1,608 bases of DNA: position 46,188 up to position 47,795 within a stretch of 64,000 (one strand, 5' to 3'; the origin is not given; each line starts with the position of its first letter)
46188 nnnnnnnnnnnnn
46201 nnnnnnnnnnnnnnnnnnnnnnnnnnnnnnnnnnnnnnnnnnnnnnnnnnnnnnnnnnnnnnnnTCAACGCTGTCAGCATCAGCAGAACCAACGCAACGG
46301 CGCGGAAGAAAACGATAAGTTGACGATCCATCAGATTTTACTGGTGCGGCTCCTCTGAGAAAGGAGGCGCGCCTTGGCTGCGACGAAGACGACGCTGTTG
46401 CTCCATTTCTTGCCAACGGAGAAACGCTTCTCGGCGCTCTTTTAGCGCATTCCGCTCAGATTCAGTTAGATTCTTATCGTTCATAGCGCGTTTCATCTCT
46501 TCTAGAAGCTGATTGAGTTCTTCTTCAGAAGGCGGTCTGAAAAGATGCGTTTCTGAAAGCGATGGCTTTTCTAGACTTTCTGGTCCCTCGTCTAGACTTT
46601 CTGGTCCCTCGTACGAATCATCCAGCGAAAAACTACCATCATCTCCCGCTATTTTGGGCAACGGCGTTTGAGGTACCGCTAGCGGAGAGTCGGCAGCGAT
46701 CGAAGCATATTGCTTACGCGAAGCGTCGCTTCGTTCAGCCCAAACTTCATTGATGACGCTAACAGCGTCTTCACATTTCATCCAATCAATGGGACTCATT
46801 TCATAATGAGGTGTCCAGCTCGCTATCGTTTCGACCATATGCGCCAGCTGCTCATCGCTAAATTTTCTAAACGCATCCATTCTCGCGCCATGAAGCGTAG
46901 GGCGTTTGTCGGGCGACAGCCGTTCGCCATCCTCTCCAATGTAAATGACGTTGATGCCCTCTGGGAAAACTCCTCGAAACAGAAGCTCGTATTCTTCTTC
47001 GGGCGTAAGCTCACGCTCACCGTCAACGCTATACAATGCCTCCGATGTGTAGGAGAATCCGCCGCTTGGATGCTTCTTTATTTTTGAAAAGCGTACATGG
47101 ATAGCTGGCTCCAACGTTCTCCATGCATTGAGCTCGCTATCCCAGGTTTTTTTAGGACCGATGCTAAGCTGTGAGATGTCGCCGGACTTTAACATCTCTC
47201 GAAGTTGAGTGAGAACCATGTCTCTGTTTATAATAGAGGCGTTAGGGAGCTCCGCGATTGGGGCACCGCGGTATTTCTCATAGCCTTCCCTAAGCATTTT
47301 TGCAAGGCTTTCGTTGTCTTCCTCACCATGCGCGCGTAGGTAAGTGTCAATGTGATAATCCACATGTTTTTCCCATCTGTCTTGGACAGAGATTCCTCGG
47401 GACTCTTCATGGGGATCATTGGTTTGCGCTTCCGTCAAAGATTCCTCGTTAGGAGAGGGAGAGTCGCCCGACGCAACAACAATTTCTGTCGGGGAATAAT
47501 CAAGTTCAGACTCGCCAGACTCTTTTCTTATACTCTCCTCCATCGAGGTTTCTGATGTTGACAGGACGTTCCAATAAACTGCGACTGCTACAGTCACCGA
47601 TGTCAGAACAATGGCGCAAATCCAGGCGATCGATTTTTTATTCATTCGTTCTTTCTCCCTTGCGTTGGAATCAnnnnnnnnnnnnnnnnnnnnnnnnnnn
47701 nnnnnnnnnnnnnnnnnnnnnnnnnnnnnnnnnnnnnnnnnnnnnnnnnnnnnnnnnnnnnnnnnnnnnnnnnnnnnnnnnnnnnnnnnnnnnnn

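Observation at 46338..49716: Sensor-less sigma-54 activator, three phased TCGAC-N6-GTCGA dyads and a GG-N10-GC promoter driving two AT-rich orphan membrane-anchored proteins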

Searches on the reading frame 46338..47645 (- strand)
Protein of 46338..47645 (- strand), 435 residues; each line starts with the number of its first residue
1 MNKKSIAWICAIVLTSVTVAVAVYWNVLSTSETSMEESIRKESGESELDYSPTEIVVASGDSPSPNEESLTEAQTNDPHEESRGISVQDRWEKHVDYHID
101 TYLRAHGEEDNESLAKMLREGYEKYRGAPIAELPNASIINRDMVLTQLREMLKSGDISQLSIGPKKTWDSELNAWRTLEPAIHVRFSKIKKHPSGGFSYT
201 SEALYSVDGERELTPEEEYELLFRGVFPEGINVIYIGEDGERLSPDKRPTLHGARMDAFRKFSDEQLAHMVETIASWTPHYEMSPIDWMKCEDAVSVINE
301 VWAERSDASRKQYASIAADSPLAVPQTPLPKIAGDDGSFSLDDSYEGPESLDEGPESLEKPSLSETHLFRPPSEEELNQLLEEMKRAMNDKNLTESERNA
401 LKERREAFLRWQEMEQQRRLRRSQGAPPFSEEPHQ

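Call 4: search_protein_families(library=pfam, proteins=[window:46338-47645:-], max_evalue=0.1)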
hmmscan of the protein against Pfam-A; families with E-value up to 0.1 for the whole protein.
window:46338-47645:- (435 aa): 3 families
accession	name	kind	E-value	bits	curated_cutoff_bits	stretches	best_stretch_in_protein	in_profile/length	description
PF19795.4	DUF6279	-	0.02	15.3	27.7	1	370-423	64-117/195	Family of unknown function (DUF6279)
PF01152.27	Bac_globin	-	0.044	14.4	21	0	354-403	57-110/121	Bacterial-like globin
PF20483.3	Flavi_NS5_thumb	-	0.063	13.6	25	0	284-309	96-121/164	Flavivirus RNA-directed RNA polymerase, thumb domain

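Call 5: search_protein_families(library=ncbifam, proteins=[window:46338-47645:-], max_evalue=0.1)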
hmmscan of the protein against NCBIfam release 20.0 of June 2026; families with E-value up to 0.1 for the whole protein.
window:46338-47645:- (435 aa): 1 family
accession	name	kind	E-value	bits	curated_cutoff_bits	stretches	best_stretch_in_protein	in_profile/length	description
NF009456.0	PRK12816.1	equivalog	0.08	12.6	416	0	188-241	104-158/264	flagellar basal body rod protein FlgG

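Call 9: find_homologous_proteins(query=window:46338-47645:-)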
Query window:46338-47645:- (435 aa): 1 proteins with E <= 0.001 among 4370 candidates.
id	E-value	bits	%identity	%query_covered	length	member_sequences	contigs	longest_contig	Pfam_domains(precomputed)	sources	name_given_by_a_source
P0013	7.3e-289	975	100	100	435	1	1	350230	-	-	-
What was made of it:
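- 46338..47645 (-): Gene B (435 aa): N-terminal membrane helix, acidic Ser/Glu-rich linker, helical domain, charged C-terminal helices; fast-evolving partner of A. No homologue was found by word-seeded search (call 9).
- Tried and rejected: Homologue search for B. The word-seeded search found none with B alone (call 9).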

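Call 41: search_protein_families(library=padloc, proteins=[window:46338-47645:-], max_evalue=0.1)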
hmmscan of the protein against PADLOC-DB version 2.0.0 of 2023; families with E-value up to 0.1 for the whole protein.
window:46338-47645:- (435 aa): 0 families

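Call 42: search_protein_families(library=phrogs, proteins=[window:46338-47645:-], max_evalue=0.1)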
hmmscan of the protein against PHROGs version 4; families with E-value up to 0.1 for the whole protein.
window:46338-47645:- (435 aa): 0 families

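Call 50: find_homologous_proteins(query=A4, max_evalue=0.01)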
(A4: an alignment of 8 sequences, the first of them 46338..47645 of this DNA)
Query A4 (8 sequences) (435 aa, profile of the alignment): 4 proteins with E <= 0.01 among 8000 candidates.
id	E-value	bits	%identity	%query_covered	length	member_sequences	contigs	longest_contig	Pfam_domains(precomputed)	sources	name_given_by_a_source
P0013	3.6e-112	394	100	100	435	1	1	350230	-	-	-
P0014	7.6e-93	330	50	3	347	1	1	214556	-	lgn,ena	-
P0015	4.0e-83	298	45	3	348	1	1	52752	-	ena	-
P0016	1.7e-73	267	-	-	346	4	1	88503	-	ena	-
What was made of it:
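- Tried and rejected: With an 8-sequence profile it found only 3 extra proteins, because the candidate list was capped (call 50).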

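Call 62: predict_structure(alignment_id=A6)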
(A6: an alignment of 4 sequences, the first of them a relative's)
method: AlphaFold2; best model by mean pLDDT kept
length: 435 residues; sequences in the alignment: 4
mean_pLDDT: 42.7   pTM: 0.28
mean pLDDT of the five models: 42.7, 41.4, 39.5, 39.5, 38.1
residues with pLDDT >= 90: 0; 70-90: 22; 50-70: 118; < 50: 295
segments of 3 or more residues with pLDDT < 50: 28-95, 97-210, 223-238, 247-249, 278-286, 309-372, 423-435
pLDDT, mean of each block of 10 residues (from residue 1): 64 73 56 34 26 23 25 26 35 45 42 46 36 29 33 31 29 30 31 28 41 50 42 43 50 59 63 52 46 60 56 41 28 26 24 27 29 58 71 70 65 59 41 29
secondary structure, 60 per line:
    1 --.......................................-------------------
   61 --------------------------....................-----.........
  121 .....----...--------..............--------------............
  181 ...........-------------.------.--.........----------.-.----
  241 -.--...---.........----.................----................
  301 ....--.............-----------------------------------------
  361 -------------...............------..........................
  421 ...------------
elements in order: H3-41 H87-106 H112-125 H141-154 H169-191 H215-223 H251-259 H264-280 H285-304 H307-319 H374-388 H395-423

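Call 73: search_protein_families(library=pfam, alignment_id=A4, max_evalue=0.05)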
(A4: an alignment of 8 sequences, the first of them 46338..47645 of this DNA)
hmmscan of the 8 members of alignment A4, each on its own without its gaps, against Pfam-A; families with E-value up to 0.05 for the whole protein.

A. member 1, window:46338-47645:- (435 aa): 2 families
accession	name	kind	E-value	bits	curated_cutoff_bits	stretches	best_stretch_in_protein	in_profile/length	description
PF19795.4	DUF6279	-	0.02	15.3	27.7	1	370-423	64-117/195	Family of unknown function (DUF6279)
PF01152.27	Bac_globin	-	0.044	14.4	21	0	354-403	57-110/121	Bacterial-like globin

B. families by the number of members that match (of 8 scanned): 4 families
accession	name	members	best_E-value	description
PF19795.4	DUF6279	1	0.02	Family of unknown function (DUF6279)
PF19566.4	Snx8_BAR_dom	1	0.028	Sorting nexin 8/Mvp1 BAR domain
PF01152.27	Bac_globin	1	0.044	Bacterial-like globin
PF19590.4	TrbL_3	1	0.05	TrbL/VirB6 plasmid conjugal transfer like protein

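Call 81: search_solved_structures(query=A4, max_evalue=1)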
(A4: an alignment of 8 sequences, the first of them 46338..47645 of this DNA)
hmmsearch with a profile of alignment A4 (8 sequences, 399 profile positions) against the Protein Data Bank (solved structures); distinct sequences matched with E-value up to 1: 0.
